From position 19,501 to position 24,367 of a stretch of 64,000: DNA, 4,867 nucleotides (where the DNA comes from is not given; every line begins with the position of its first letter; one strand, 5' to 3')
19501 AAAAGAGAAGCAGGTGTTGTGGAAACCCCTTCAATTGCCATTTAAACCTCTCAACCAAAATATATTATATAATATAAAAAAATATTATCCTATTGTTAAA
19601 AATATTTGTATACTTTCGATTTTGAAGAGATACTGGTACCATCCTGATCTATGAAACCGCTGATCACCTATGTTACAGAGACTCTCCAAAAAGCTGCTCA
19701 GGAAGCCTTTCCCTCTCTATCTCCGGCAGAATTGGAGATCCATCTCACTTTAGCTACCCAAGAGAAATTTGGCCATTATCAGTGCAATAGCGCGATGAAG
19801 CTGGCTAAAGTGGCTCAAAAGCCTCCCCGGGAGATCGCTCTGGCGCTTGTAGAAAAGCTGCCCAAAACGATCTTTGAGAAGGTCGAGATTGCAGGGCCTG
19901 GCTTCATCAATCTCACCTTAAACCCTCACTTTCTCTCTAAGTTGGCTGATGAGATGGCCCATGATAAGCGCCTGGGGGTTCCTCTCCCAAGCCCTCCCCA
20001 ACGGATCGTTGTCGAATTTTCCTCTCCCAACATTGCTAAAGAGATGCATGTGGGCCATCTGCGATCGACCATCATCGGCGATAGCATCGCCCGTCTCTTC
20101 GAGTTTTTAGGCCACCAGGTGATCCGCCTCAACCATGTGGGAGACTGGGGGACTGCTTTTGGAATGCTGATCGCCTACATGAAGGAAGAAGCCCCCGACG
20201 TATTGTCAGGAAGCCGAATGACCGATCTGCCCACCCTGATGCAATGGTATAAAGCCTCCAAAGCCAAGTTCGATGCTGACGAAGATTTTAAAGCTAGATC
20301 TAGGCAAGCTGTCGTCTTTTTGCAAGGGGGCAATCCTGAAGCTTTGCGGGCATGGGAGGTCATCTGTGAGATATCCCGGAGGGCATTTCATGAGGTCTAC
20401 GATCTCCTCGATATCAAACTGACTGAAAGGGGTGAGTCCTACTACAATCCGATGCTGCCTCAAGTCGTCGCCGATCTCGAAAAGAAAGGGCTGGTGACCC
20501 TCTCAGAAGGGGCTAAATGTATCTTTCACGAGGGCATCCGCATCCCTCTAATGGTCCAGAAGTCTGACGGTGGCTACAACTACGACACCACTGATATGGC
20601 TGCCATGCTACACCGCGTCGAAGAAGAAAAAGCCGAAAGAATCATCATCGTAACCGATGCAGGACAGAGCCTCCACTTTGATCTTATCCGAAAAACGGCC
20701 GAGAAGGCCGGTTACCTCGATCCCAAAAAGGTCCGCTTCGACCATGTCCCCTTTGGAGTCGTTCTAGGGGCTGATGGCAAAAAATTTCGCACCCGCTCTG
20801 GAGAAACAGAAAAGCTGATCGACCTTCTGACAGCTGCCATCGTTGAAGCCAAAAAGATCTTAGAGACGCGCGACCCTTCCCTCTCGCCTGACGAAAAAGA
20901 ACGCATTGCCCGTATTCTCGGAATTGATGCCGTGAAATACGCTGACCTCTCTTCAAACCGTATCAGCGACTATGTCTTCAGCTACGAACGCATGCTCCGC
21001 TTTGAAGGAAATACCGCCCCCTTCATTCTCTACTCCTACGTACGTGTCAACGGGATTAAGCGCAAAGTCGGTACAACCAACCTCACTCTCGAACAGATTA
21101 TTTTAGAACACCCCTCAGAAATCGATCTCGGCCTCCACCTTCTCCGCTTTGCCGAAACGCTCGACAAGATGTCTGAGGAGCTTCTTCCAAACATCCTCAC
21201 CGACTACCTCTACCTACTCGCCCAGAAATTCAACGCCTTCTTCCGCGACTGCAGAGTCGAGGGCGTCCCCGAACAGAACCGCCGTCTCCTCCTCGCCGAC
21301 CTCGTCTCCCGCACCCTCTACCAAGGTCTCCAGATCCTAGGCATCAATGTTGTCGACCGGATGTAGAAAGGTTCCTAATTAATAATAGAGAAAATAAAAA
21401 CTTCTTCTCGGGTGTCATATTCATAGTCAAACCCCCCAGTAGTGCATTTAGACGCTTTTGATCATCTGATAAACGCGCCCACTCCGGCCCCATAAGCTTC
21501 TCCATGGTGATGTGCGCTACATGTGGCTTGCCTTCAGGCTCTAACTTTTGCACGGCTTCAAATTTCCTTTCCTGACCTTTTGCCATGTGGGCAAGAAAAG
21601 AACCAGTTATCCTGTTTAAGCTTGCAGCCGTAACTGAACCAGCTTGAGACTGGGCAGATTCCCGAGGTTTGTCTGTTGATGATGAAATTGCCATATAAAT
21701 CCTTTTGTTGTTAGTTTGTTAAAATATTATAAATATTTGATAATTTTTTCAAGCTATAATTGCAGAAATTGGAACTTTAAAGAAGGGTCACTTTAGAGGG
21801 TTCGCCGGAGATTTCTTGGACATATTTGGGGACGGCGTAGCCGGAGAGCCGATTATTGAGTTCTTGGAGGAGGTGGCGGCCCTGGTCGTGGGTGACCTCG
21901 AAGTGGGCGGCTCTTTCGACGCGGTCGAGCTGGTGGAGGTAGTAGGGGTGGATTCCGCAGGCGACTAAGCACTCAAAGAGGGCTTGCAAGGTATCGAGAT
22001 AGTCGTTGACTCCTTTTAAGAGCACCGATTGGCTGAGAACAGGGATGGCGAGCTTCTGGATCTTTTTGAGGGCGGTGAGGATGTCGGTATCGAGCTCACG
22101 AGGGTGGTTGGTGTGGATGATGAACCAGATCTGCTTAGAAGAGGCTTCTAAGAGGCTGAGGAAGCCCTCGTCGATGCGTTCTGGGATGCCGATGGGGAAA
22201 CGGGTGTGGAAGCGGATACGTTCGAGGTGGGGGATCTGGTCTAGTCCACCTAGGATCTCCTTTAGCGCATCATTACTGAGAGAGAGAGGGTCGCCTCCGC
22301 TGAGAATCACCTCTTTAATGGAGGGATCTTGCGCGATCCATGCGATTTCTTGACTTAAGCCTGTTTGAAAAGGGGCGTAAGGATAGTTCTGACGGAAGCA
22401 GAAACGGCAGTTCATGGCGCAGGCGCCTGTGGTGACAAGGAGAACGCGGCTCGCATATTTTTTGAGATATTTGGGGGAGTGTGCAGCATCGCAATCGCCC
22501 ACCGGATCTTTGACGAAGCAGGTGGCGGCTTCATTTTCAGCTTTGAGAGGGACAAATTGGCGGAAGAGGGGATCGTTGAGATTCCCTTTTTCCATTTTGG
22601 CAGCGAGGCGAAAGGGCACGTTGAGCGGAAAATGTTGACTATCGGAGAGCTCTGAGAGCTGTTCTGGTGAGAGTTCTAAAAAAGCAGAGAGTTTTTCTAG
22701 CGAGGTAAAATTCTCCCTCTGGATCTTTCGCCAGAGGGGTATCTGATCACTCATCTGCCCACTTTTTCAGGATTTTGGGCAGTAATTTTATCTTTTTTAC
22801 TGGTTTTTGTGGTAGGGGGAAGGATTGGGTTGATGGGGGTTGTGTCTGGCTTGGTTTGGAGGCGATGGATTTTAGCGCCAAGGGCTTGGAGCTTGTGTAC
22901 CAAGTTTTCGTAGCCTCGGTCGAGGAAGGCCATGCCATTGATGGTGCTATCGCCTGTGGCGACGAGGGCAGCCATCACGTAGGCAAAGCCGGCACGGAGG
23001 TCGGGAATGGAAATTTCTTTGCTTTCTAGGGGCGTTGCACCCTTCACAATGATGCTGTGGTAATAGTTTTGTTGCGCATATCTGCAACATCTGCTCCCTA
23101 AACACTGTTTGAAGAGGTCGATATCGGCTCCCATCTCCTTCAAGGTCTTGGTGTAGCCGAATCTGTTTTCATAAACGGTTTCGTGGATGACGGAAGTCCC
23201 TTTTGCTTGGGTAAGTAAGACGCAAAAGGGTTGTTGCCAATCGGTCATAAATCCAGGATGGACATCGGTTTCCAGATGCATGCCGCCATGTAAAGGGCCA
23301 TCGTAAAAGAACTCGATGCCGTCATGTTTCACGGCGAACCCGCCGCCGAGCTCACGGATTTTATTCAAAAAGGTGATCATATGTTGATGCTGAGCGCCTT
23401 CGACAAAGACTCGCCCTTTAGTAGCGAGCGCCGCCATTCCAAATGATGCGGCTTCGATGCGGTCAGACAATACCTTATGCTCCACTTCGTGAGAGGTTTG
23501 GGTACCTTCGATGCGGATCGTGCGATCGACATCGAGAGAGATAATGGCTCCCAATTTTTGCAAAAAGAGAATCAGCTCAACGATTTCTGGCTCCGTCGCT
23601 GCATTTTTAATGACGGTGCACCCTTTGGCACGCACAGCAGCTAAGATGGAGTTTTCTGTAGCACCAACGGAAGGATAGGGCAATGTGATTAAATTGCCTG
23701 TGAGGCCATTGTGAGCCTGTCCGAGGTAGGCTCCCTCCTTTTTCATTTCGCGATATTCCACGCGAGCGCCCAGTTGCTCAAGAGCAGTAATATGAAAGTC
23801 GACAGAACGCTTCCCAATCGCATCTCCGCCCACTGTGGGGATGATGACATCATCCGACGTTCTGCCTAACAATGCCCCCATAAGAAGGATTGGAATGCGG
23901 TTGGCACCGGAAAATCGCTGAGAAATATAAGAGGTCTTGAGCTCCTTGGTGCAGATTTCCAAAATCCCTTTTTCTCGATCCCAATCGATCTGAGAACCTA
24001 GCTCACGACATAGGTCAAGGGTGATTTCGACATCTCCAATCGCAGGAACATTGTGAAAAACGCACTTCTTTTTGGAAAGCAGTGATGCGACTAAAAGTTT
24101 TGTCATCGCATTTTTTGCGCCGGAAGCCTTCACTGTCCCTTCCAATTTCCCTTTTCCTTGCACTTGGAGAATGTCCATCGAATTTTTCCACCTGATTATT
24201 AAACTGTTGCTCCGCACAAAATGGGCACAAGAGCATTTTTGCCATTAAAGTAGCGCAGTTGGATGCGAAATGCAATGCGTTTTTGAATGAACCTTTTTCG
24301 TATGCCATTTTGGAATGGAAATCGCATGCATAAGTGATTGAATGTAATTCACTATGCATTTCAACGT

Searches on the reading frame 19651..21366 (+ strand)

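Call 33: search_protein_families(library=pfam, proteins=[window:19651-21366:+], max_evalue=0.001)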
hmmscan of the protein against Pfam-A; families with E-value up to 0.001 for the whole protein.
window:19651-21366:+ (571 aa): 3 families
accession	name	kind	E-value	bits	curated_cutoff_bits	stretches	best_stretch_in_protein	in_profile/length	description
PF00750.26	tRNA-synt_1d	-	3.3e-120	401.7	23.3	1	115-445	18-349/349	tRNA synthetases class I (R), catalytic domain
PF05746.21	DALR_1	-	5.4e-27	94.6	22.3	1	459-571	1-117/117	DALR anticodon binding domain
PF03485.21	Arg_tRNA_synt_N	-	7e-23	81.5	21.5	1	9-90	4-85/85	Arginyl tRNA synthetase N terminal domain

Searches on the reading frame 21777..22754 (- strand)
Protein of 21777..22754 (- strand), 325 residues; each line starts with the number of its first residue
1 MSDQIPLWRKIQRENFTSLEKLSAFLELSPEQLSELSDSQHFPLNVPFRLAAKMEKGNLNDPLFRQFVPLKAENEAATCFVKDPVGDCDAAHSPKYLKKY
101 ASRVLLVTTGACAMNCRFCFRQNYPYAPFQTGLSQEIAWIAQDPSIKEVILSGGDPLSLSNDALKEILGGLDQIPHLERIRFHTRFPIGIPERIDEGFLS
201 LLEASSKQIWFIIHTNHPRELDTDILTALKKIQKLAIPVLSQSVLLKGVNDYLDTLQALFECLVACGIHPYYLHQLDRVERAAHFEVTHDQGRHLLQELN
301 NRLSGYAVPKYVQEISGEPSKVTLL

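Call 33: search_protein_families(library=pfam, proteins=[window:21777-22754:-], max_evalue=0.001)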
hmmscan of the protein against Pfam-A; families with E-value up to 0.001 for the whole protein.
window:21777-22754:- (325 aa): 2 families
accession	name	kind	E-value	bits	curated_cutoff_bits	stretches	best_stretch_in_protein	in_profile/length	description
PF04055.27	Radical_SAM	-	1.7e-07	32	29.5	1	107-251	2-156/166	Radical SAM superfamily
PF13353.11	Fer4_12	-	0.00011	23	22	1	105-167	9-73/137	4Fe-4S single cluster domain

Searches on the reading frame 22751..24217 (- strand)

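Call 33: search_protein_families(library=pfam, proteins=[window:22751-24217:-], max_evalue=0.001)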
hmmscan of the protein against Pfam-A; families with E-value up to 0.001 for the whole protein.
window:22751-24217:- (488 aa): 1 family
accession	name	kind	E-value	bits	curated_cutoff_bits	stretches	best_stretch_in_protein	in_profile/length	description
PF00275.25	EPSP_synthase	-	3.3e-64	217.6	22.8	1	19-443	1-417/417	EPSP synthase (3-phosphoshikimate 1-carboxyvinyltransferase)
